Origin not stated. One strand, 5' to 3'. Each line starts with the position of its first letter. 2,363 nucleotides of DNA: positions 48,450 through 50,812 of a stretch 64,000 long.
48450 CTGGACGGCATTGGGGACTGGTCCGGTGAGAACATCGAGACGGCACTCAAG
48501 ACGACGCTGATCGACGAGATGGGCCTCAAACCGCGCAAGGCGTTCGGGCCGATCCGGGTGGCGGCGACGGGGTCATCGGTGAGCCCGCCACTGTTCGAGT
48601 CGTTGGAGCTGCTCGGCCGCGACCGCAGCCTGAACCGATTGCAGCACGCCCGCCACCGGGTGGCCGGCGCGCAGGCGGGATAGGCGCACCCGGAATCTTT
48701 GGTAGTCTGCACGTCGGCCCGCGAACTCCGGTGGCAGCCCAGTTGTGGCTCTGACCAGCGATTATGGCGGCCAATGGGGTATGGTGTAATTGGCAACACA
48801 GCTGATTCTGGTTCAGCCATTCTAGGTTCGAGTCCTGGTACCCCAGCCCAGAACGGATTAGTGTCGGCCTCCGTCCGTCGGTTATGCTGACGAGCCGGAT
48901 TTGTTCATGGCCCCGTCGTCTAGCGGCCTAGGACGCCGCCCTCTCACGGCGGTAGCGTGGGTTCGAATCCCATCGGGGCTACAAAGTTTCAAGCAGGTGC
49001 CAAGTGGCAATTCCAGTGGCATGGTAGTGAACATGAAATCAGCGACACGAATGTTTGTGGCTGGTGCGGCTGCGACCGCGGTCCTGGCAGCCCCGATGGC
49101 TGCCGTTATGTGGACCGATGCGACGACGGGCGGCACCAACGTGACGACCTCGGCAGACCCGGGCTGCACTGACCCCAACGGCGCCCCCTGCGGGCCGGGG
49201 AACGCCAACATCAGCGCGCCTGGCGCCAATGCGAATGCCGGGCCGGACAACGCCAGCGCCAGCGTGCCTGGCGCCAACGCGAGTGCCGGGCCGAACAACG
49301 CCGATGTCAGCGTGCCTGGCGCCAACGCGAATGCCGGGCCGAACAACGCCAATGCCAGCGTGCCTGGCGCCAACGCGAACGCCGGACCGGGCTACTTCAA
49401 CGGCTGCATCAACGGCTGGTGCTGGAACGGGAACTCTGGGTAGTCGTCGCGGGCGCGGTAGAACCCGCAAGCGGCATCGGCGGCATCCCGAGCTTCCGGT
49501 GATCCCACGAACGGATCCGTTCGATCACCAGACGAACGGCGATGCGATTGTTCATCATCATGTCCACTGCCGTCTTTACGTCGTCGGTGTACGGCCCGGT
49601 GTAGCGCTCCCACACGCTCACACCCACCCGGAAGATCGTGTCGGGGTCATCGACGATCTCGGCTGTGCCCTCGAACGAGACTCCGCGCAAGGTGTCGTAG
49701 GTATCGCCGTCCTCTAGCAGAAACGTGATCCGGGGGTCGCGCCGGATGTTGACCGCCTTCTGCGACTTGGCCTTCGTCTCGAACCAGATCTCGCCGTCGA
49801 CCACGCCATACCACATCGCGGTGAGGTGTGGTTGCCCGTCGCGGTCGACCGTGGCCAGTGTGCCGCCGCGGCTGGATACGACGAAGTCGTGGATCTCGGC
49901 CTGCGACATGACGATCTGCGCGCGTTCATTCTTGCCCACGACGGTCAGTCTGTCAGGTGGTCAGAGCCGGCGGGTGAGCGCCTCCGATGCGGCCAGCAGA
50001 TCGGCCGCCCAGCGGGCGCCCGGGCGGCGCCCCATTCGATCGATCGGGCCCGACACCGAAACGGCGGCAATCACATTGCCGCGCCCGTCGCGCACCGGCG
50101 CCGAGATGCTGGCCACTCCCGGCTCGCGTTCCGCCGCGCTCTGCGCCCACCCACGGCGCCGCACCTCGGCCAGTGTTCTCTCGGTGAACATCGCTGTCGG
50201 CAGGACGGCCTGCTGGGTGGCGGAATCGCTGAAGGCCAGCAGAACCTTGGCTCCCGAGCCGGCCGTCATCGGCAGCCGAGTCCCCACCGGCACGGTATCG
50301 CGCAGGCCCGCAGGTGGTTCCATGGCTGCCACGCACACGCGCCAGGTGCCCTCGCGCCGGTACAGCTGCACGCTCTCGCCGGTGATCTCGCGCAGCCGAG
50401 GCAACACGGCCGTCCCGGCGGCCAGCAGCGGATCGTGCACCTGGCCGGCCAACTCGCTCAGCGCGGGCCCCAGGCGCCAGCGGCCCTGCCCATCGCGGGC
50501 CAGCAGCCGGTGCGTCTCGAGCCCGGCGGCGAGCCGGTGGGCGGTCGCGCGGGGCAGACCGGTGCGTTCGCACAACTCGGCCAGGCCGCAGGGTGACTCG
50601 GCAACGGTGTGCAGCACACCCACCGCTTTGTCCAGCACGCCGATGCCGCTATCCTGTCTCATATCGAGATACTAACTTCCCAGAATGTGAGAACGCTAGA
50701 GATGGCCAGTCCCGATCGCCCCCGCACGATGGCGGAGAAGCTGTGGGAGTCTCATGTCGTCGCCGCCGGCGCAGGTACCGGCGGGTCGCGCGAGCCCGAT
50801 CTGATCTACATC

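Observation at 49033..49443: Secreted Asn-ladder repeat protein after tRNA-Glu: candidate beta-solenoid or functional amyloid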

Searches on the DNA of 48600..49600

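Call 6: search_rna_families(source=window, start=48600, end=49600, threshold=evalue, max_evalue=1)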
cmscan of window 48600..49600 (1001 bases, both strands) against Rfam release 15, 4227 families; matches with E-value up to 1: 4.
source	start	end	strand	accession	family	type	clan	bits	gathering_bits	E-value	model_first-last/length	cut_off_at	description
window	48909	48981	+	RF00005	tRNA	Gene; tRNA;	CL00001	59.2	29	4.5e-12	1-71/71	no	tRNA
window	48775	48846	+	RF00005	tRNA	Gene; tRNA;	CL00001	56.5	29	2.6e-11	1-71/71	no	tRNA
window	48909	48980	+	RF01684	mascRNA-menRNA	Gene;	-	18.8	42.5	0.67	1-56/56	no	MALAT1-associated small cytoplasmic RNA/MEN beta RNA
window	48915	48995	+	RF00233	Tymo_tRNA-like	Cis-reg;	-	17.2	40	0.69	1-84/84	no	Tymovirus/Pomovirus/Furovirus tRNA-like 3' UTR element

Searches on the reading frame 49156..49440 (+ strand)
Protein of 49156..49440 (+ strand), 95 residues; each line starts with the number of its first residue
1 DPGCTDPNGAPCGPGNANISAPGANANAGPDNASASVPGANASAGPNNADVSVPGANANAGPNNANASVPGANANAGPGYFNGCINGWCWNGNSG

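Call 41: predict_structure(alignment_id=A2)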
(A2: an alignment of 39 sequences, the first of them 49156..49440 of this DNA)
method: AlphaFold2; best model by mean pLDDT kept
length: 95 residues; sequences in the alignment: 39
mean_pLDDT: 80.6   pTM: 0.54
mean pLDDT of the five models: 80.6, 69.6, 47.3, 45.2, 42.4
residues with pLDDT >= 90: 9; 70-90: 69; 50-70: 14; < 50: 3
segments of 3 or more residues with pLDDT < 50: none
pLDDT, mean of each block of 10 residues (from residue 1): 59 70 84 87 89 89 86 84 83 68
secondary structure, 60 per line:
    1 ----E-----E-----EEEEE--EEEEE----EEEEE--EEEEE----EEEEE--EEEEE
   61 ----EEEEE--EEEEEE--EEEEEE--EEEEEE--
elements in order: E17-21 E24-28 E33-37 E40-44 E49-53 E56-60 E65-69 E72-77 E80-85 E88-93

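Call 45: fold_search(model_id=the predicted structure, library=pdb)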
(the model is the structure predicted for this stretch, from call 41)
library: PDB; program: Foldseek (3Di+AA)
matches with E <= 10: 205; with E <= 0.001: 0
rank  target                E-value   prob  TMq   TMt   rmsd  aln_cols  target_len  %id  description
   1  9cuy_Y                6.7e-02  1.00  0.61  0.28   5.5        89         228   18  Bacteriophage PhiTE extended baseplate (released 2025-04-16)
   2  7sqc_7E               1.4e-01  1.00  0.60  0.52   3.5       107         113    8  Ciliary C1 central pair apparatus isolated from Chlamydomonas reinhardtii (released 2022-04-13)
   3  7sqc_7I               1.4e-01  1.00  0.60  0.50   4.0       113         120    9  Ciliary C1 central pair apparatus isolated from Chlamydomonas reinhardtii (released 2022-04-13)
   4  7sqc_7B               1.4e-01  1.00  0.60  0.46   3.6       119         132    8  Ciliary C1 central pair apparatus isolated from Chlamydomonas reinhardtii (released 2022-04-13)
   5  4m0h_B                1.9e-01  0.60  0.25  0.14  10.1       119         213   10  Crystal structure of a putative anti-sigma factor (BDI_1681) from Parabacteroides distasonis ATCC 8503 at 2.50 A resol (released 2013-10-16)
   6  4m0n                  2.3e-01  0.57  0.25  0.14  10.1       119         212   11  Crystal structure of a putative anti-sigma factor (BDI_1681) from Parabacteroides distasonis ATCC 8503 at 1.65 A resolut (released 2013-10-16)
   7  7sqc_7A               2.5e-01  1.00  0.60  0.50   4.2       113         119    9  Ciliary C1 central pair apparatus isolated from Chlamydomonas reinhardtii (released 2022-04-13)
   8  7sqc_7L               3.5e-01  0.97  0.42  0.35   7.7        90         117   10  Ciliary C1 central pair apparatus isolated from Chlamydomonas reinhardtii (released 2022-04-13)
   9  4m0h_A                3.6e-01  0.41  0.24  0.13  10.7       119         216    7  Crystal structure of a putative anti-sigma factor (BDI_1681) from Parabacteroides distasonis ATCC 8503 at 2.50 A resol (released 2013-10-16)
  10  1tl2                  4.0e-01  0.35  0.25  0.13  10.0       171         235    5  TACHYLECTIN-2 FROM TACHYPLEUS TRIDENTATUS (JAPANESE HORSESHOE CRAB) (released 1999-12-15)
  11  4n7v_A                4.2e-01  0.84  0.35  0.16  13.2       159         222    5  Crystal structure of human Plk4 cryptic polo box (CPB) in complex with a Cep152 N-terminal fragment (released 2014-07-02)
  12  2ol8                  5.2e-01  0.69  0.30  0.14  10.5       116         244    7  The crystal structure of OspA mutant (released 2007-12-11)
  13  5zn6_B                7.1e-01  0.47  0.28  0.05  12.0        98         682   12  Crystal structure of GH31 alpha-xylosidase from a soil metagenome (released 2019-04-10)
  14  6kwu                  7.5e-01  0.66  0.39  0.18  10.9       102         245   11  A Crystal Structure of OspA mutant (released 2020-09-09)
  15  8bbe_C                8.7e-01  0.38  0.30  0.06  11.1       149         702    7  Structure of the IFT-A complex; IFT-A2 module (released 2022-12-21)
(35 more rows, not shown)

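Call 80: fold_search(model_id=the predicted structure, library=viral)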
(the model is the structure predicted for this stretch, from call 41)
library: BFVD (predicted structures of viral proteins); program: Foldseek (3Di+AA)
matches with E <= 10: 285; with E <= 0.001: 1
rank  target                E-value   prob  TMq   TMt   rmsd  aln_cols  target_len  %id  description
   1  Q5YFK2                7.1e-04  1.00  0.47  0.25   4.9        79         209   11  Uncharacterized protein [Singapore grouper iridovirus]
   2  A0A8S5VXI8            4.8e-02  1.00  0.52  0.17   9.0       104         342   10  (no name in the UniProt tables at hand)
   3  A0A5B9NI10            5.0e-02  1.00  0.51  0.24   6.4        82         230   20  (no name in the UniProt tables at hand)
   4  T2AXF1                7.2e-02  1.00  0.58  0.28   4.5       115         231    7  (no name in the UniProt tables at hand)
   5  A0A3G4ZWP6            2.3e-01  1.00  0.56  0.51   5.7        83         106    6  Uncharacterized protein [Edafosvirus sp.]
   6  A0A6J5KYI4            3.4e-01  0.95  0.49  0.19   5.9       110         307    7  Uncharacterized protein [uncultured Caudovirales phage]
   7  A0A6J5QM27            3.4e-01  0.85  0.38  0.26  13.8       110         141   12  Uncharacterized protein [uncultured Caudovirales phage]
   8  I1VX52                3.4e-01  0.33  0.24  0.17  10.7        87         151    9  (no name in the UniProt tables at hand)
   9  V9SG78                4.3e-01  0.96  0.52  0.29   5.2       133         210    8  MORN repeat-containing protein [Tunisvirus fontaine2]
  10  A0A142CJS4            4.3e-01  0.89  0.38  0.23   7.6       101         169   10  (no name in the UniProt tables at hand)
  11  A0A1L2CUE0            4.3e-01  0.80  0.37  0.16   8.2       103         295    5  Uncharacterized protein [Pectobacterium phage vB_PcaM_CBB]
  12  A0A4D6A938            4.8e-01  0.72  0.35  0.05   8.8        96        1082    7  (no name in the UniProt tables at hand)
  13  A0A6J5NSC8            4.8e-01  0.57  0.28  0.29  10.4        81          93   10  Uncharacterized protein [uncultured Caudovirales phage]
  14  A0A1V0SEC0            5.9e-01  0.84  0.39  0.13   7.0       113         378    7  MORN repeat protein [Indivirus ILV1]
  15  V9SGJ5                6.2e-01  0.69  0.37  0.18   6.6        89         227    8  MORN repeat-containing protein [Tunisvirus fontaine2]
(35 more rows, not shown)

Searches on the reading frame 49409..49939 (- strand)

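Call 7: search_protein_families(library=pfam, proteins=[window:49409-49939:-], max_evalue=1)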
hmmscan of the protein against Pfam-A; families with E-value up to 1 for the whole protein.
window:49409-49939:- (176 aa): 4 families
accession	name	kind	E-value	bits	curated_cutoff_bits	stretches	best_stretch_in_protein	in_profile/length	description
PF01243.27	PNPOx_N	-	4.1e-22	79.3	28.1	1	14-145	3-119/120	Pyridoxamine 5'-phosphate oxidase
PF12900.13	Pyridox_ox_2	-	1.2e-09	38.7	27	1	13-140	2-134/140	Pyridoxamine 5'-phosphate oxidase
PF16242.11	Pyrid_ox_like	-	1.3e-07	31.7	28.8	1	14-111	4-100/149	Pyridoxamine 5'-phosphate oxidase like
PF02368.24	Big_2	-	0.12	12.8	22.8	1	7-35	24-52/79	Bacterial Ig-like domain (group 2)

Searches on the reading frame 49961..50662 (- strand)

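Call 7: search_protein_families(library=pfam, proteins=[window:49961-50662:-], max_evalue=1)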
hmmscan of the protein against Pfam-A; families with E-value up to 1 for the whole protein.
window:49961-50662:- (233 aa): 4 families
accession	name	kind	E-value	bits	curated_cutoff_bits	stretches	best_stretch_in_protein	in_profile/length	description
PF01614.24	IclR_C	-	2.6e-25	89.4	24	1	79-229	9-172/174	Bacterial transcriptional regulator IclR C-terminal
PF09339.16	HTH_IclR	-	1.2e-12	47.8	22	1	10-58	2-52/52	IclR helix-turn-helix domain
PF25213.1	HVO_A0261_N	-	5.9e-09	36.1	35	1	12-64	12-63/86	HVO_A0261 N-terminal domain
PF12802.13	MarR_2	-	7.3e-07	29.7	27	1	8-56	2-52/61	MarR family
